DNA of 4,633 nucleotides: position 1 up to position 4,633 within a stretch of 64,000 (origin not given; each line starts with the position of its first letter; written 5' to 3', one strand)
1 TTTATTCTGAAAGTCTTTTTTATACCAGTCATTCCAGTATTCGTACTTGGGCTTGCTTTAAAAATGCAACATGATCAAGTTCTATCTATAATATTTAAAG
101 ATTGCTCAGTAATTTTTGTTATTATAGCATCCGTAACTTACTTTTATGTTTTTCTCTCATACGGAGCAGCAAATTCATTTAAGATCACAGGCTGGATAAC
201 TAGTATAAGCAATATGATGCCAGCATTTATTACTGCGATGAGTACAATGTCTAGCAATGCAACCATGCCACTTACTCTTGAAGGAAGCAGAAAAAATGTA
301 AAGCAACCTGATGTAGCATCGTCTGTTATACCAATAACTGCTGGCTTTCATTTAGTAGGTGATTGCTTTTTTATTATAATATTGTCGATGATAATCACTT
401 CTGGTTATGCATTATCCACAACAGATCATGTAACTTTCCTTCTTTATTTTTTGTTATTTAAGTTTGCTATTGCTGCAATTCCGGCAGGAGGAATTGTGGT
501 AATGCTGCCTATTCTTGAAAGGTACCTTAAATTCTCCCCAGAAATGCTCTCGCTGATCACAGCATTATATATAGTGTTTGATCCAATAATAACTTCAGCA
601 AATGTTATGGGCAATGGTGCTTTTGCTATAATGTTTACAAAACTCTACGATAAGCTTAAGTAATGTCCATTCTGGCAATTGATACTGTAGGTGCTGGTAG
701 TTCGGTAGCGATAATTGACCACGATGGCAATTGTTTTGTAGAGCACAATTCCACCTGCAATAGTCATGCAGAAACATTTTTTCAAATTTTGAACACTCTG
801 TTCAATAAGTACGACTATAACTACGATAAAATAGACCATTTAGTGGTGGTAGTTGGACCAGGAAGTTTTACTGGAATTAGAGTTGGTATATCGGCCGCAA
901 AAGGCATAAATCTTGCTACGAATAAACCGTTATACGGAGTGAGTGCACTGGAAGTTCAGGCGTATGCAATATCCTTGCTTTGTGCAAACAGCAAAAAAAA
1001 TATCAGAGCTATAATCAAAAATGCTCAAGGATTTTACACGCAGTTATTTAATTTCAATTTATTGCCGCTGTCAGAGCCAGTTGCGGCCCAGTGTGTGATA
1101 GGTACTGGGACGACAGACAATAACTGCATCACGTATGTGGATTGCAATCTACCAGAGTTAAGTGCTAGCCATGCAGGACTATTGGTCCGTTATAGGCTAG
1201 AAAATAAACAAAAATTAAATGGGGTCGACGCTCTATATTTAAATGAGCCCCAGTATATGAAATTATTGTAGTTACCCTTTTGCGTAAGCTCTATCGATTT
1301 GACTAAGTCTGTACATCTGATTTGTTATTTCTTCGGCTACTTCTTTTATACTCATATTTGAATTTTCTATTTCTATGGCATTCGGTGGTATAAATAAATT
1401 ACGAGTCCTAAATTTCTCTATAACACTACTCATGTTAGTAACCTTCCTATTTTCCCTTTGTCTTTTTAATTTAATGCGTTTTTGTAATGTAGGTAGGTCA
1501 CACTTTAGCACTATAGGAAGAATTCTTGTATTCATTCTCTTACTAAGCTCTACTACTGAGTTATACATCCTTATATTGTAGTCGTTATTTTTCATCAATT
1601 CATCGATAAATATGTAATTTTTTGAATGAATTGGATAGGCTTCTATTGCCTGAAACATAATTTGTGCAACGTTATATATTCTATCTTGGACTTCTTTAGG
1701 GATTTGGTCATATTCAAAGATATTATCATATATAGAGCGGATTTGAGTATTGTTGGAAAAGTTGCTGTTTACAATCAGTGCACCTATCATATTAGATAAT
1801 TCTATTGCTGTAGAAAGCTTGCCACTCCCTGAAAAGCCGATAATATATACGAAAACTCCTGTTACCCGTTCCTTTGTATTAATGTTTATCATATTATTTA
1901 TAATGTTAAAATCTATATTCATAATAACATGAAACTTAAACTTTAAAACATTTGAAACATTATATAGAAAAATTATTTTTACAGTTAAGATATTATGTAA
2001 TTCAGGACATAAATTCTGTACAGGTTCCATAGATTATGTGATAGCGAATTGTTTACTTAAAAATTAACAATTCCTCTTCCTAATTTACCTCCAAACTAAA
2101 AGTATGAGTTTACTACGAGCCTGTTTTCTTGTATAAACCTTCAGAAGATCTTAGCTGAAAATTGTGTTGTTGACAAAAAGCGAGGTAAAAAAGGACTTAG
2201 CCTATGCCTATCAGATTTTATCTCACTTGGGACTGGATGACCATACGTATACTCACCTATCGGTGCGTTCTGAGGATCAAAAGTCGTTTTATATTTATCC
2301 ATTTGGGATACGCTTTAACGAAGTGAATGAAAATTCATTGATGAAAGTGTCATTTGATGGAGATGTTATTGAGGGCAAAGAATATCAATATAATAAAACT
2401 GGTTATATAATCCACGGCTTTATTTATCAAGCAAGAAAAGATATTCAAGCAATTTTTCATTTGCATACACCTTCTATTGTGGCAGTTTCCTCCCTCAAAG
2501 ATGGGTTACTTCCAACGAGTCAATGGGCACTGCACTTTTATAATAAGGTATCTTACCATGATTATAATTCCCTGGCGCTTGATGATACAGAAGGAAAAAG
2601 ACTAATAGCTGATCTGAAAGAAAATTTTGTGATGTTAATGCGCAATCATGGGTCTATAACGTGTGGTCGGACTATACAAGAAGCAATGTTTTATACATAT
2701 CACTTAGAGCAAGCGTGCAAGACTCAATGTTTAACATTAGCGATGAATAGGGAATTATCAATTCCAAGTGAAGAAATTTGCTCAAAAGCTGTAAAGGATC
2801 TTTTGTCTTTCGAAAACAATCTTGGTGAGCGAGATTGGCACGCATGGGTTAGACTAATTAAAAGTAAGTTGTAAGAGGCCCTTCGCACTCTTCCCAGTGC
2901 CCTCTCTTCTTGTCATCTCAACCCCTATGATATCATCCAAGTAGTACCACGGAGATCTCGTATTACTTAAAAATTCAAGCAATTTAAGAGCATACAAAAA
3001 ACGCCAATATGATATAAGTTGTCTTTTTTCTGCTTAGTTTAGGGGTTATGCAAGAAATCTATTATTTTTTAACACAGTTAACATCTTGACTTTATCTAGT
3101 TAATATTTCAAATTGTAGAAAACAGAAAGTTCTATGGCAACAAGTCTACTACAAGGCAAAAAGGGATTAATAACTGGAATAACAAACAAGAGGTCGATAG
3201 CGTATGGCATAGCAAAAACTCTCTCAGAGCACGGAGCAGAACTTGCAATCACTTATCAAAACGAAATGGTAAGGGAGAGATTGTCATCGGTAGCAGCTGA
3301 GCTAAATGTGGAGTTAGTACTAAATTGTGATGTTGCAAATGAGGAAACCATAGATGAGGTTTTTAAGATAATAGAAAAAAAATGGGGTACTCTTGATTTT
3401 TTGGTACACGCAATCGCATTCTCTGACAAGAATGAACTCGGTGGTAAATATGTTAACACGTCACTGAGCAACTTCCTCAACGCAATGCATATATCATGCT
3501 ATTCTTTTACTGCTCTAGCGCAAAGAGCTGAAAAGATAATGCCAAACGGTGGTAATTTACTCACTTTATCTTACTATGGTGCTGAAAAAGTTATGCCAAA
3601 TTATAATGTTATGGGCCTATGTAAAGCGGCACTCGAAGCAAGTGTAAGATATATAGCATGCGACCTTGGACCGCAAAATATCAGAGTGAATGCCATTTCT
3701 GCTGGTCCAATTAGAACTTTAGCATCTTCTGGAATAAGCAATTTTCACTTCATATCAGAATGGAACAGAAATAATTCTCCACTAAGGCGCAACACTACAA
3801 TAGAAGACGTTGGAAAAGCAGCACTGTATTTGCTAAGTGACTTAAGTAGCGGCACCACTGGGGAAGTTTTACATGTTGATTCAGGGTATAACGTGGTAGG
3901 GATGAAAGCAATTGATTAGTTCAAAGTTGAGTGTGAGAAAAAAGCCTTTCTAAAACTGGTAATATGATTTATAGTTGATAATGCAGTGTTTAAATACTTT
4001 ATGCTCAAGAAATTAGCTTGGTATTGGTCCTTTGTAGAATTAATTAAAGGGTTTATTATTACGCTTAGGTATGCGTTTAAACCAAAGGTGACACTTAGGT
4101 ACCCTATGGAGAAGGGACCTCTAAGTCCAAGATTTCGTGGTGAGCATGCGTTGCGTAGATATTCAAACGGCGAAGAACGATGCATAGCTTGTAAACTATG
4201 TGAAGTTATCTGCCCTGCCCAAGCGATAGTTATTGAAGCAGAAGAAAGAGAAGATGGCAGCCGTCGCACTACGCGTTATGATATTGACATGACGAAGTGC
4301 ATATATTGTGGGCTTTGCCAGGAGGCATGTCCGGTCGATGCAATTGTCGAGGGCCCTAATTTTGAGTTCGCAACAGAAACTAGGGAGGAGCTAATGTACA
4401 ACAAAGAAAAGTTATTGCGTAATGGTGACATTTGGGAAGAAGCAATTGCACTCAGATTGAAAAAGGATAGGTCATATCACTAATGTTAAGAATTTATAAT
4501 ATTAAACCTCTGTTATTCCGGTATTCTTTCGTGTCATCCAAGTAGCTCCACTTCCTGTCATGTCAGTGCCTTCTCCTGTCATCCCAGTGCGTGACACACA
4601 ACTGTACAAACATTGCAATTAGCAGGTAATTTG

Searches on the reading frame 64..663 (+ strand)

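Call 87: search_protein_families(library=pfam, proteins=[window:64-663:+], max_evalue=0.0001)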
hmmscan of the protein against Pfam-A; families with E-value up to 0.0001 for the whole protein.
window:64-663:+ (199 aa): 1 family
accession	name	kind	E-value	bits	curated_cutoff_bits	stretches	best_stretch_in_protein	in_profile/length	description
PF00375.23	SDF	-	1.2e-28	100.7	27.9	1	16-193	206-386/387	Sodium:dicarboxylate symporter family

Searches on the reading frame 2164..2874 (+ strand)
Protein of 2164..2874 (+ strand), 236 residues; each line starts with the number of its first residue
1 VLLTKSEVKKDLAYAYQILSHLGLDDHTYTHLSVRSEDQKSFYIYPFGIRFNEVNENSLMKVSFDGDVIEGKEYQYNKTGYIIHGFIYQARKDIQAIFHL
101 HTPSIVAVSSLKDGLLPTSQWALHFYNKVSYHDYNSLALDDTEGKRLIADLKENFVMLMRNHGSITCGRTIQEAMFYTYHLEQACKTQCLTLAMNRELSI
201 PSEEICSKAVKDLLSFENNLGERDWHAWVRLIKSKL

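Call 87: search_protein_families(library=pfam, proteins=[window:2164-2874:+], max_evalue=0.0001)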
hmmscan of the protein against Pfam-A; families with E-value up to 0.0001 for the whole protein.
window:2164-2874:+ (236 aa): 1 family
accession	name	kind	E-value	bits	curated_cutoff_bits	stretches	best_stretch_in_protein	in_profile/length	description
PF00596.27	Aldolase_II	-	6.6e-44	150.4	22.2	1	11-189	2-183/183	Class II Aldolase and Adducin N-terminal domain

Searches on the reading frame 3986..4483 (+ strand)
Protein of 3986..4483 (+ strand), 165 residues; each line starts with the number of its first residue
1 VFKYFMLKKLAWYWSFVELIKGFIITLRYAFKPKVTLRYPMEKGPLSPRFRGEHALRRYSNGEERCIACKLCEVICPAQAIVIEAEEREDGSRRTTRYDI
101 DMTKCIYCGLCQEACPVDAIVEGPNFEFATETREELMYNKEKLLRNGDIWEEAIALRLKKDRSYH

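Call 87: search_protein_families(library=pfam, proteins=[window:3986-4483:+], max_evalue=0.0001)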
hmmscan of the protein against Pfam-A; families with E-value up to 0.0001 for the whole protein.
window:3986-4483:+ (165 aa): 11 families
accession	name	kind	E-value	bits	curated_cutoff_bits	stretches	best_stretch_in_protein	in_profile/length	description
PF00037.32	Fer4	-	2.9e-14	52.6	21.1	2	99-120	2-23/24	4Fe-4S binding domain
PF12838.12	Fer4_7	-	3.9e-13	50.1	27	1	65-119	1-52/52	4Fe-4S dicluster domain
PF13484.11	Fer4_16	-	2.6e-10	41.4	30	1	104-138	1-32/66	4Fe-4S double cluster binding domain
PF13183.11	Fer4_8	-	6.9e-10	39.8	27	0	102-135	2-35/68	4Fe-4S dicluster domain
PF12837.12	Fer4_6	-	1e-08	35.1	25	0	63-81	6-24/24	4Fe-4S binding domain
PF13187.11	Fer4_9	-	2.8e-08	34.1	27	1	65-120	1-52/52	4Fe-4S dicluster domain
PF13237.11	Fer4_10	-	3.8e-08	33.6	25.5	1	62-116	5-53/53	4Fe-4S dicluster domain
PF14697.11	Fer4_21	-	4.4e-08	33.6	35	1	63-120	5-57/59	4Fe-4S dicluster domain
PF12797.12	Fer4_2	-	7.1e-08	32.4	24.5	0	63-78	7-22/22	4Fe-4S binding domain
PF12800.12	Fer4_4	-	5.5e-06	26.7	24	0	64-78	2-16/17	4Fe-4S binding domain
PF13534.11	Fer4_17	-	3.1e-05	24.9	22.2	0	99-118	40-59/61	4Fe-4S dicluster domain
